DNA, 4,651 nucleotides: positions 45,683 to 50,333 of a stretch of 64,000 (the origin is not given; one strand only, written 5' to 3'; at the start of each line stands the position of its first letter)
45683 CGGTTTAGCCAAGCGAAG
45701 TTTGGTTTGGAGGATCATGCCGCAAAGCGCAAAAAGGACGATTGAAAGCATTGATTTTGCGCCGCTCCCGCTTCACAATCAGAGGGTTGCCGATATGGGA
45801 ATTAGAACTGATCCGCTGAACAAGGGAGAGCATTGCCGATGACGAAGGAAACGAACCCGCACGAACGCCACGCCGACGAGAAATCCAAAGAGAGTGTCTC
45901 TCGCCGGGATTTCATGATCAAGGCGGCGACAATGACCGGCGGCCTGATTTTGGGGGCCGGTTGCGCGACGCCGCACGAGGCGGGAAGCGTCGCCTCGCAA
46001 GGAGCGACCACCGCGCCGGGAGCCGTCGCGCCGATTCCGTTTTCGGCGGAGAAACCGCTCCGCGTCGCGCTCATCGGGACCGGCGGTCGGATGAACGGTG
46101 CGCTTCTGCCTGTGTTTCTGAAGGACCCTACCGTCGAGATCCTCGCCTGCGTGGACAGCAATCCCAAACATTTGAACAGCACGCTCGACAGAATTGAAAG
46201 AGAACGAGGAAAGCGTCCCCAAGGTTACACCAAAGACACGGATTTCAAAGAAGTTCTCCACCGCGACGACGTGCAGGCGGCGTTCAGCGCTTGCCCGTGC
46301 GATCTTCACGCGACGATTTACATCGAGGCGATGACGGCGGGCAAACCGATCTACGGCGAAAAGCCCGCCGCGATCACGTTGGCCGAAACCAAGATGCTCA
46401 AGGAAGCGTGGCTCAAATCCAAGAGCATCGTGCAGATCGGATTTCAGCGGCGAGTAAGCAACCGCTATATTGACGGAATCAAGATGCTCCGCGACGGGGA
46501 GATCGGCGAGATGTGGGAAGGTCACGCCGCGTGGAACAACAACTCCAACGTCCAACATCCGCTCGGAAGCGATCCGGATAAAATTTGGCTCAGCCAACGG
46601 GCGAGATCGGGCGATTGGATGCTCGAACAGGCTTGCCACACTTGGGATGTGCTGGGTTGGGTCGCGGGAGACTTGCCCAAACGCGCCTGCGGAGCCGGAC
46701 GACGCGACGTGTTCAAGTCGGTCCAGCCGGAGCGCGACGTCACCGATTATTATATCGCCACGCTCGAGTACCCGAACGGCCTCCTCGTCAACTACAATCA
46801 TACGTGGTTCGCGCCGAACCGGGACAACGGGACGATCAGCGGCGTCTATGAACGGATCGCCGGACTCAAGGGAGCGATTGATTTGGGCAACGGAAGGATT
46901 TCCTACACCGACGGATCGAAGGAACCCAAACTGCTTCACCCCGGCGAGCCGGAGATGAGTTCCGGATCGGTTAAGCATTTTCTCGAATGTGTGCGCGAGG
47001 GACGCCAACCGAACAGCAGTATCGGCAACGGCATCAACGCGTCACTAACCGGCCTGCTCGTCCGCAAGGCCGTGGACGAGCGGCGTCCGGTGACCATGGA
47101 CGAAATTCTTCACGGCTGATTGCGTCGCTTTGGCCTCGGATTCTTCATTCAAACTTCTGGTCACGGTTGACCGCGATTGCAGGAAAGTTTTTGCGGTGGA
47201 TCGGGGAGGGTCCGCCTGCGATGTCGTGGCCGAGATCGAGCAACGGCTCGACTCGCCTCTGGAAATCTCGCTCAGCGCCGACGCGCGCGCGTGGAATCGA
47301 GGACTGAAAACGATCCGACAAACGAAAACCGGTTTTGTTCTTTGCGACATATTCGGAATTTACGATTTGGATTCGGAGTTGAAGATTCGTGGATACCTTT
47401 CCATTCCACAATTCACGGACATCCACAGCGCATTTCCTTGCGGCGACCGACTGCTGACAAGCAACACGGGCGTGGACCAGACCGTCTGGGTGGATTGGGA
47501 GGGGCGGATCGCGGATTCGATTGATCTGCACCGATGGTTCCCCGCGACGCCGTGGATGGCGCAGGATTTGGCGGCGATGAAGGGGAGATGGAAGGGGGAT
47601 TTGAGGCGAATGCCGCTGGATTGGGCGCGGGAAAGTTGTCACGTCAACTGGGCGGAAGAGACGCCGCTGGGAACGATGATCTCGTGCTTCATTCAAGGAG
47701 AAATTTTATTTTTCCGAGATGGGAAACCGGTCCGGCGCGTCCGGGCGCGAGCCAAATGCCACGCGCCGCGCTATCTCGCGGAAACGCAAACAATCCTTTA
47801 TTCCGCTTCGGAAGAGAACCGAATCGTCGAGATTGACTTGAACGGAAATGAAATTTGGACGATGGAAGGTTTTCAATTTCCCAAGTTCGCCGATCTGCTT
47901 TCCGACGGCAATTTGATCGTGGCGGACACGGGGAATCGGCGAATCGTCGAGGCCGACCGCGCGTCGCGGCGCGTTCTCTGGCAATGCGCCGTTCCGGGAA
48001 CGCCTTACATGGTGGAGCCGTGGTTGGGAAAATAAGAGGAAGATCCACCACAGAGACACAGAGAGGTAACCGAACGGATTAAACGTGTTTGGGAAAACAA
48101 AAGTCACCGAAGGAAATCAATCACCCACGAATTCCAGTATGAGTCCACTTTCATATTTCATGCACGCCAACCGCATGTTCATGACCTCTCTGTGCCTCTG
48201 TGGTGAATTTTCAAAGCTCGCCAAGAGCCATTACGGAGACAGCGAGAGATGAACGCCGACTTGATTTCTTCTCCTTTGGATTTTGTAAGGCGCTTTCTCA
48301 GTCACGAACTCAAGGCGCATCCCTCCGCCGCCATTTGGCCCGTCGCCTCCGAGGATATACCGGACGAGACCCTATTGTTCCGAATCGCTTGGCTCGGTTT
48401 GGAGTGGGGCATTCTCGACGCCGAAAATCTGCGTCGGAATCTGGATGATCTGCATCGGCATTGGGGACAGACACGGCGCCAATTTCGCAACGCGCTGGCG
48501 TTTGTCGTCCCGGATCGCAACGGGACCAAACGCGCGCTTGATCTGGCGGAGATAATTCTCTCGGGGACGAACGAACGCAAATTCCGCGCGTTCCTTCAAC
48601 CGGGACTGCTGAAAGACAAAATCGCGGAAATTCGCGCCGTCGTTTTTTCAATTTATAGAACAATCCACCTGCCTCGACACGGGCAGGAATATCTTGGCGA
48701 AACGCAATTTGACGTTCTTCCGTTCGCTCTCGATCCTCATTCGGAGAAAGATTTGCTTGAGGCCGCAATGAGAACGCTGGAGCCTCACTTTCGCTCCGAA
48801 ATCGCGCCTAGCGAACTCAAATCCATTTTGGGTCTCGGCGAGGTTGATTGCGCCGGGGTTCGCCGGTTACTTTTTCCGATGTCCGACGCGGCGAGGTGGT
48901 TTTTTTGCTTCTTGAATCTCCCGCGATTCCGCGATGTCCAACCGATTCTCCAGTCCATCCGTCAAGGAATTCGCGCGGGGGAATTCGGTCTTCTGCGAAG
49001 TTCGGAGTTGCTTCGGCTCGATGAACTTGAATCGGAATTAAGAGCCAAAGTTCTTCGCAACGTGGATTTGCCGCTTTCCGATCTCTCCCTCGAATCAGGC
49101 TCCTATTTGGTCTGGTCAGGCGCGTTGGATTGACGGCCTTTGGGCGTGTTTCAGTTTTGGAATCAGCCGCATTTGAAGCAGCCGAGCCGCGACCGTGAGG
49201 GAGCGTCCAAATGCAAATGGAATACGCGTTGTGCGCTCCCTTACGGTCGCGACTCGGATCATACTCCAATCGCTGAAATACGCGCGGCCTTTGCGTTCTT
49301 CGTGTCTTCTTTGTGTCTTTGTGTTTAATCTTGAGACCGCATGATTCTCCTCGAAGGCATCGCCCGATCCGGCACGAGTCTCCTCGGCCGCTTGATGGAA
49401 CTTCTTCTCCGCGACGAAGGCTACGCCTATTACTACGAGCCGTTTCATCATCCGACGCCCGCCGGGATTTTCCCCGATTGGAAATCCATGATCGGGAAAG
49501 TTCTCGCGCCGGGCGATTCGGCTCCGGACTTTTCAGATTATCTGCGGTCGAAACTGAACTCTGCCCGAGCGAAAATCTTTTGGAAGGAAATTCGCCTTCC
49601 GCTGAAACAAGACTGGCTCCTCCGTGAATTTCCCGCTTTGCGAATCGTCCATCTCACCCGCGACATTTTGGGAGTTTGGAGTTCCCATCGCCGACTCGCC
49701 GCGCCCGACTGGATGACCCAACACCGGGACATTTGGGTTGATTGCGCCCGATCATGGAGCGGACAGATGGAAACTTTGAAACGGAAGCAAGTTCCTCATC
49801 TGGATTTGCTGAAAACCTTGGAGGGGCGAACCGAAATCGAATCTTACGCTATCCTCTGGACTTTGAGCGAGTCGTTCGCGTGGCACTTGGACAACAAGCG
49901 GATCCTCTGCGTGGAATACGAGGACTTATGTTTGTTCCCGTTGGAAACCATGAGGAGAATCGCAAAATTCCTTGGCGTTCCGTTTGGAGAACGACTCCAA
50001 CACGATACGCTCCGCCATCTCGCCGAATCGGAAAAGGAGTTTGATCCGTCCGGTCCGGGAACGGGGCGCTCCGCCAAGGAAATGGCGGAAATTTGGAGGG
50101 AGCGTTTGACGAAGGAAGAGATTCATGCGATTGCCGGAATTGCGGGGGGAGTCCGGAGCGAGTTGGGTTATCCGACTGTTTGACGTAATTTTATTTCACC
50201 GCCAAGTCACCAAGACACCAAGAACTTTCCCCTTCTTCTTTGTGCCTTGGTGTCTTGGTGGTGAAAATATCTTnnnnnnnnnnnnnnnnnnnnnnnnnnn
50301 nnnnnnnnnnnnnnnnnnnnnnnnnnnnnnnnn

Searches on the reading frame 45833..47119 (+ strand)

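Call 62: search_protein_families(library=pfam, proteins=[window:45833-47119:+], max_evalue=0.00001)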
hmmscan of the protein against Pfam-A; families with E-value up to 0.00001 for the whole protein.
window:45833-47119:+ (428 aa): 3 families
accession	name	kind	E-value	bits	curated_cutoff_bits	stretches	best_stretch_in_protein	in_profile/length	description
PF22725.1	GFO_IDH_MocA_C3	-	4.8e-14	52.9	27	1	217-337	6-111/124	GFO/IDH/MocA C-terminal domain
PF02894.22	GFO_IDH_MocA_C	-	1.5e-11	44.9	22.9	1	217-422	2-218/218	Oxidoreductase family, C-terminal alpha/beta domain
PF01408.29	GFO_IDH_MocA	-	9.7e-10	39.6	24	1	76-204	1-120/120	Oxidoreductase family, NAD-binding Rossmann fold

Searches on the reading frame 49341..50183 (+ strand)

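Call 63: search_protein_families(library=pfam, proteins=[window:49341-50183:+], max_evalue=0.00001)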
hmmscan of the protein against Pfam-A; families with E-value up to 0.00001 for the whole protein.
window:49341-50183:+ (280 aa): 2 families
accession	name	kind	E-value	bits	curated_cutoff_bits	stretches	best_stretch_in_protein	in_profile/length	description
PF13469.12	Sulfotransfer_3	-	3.2e-14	54.2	27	1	82-215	107-214/216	Sulfotransferase family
PF00685.33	Sulfotransfer_1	-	1.8e-08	34.5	22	1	2-260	4-239/255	Sulfotransferase domain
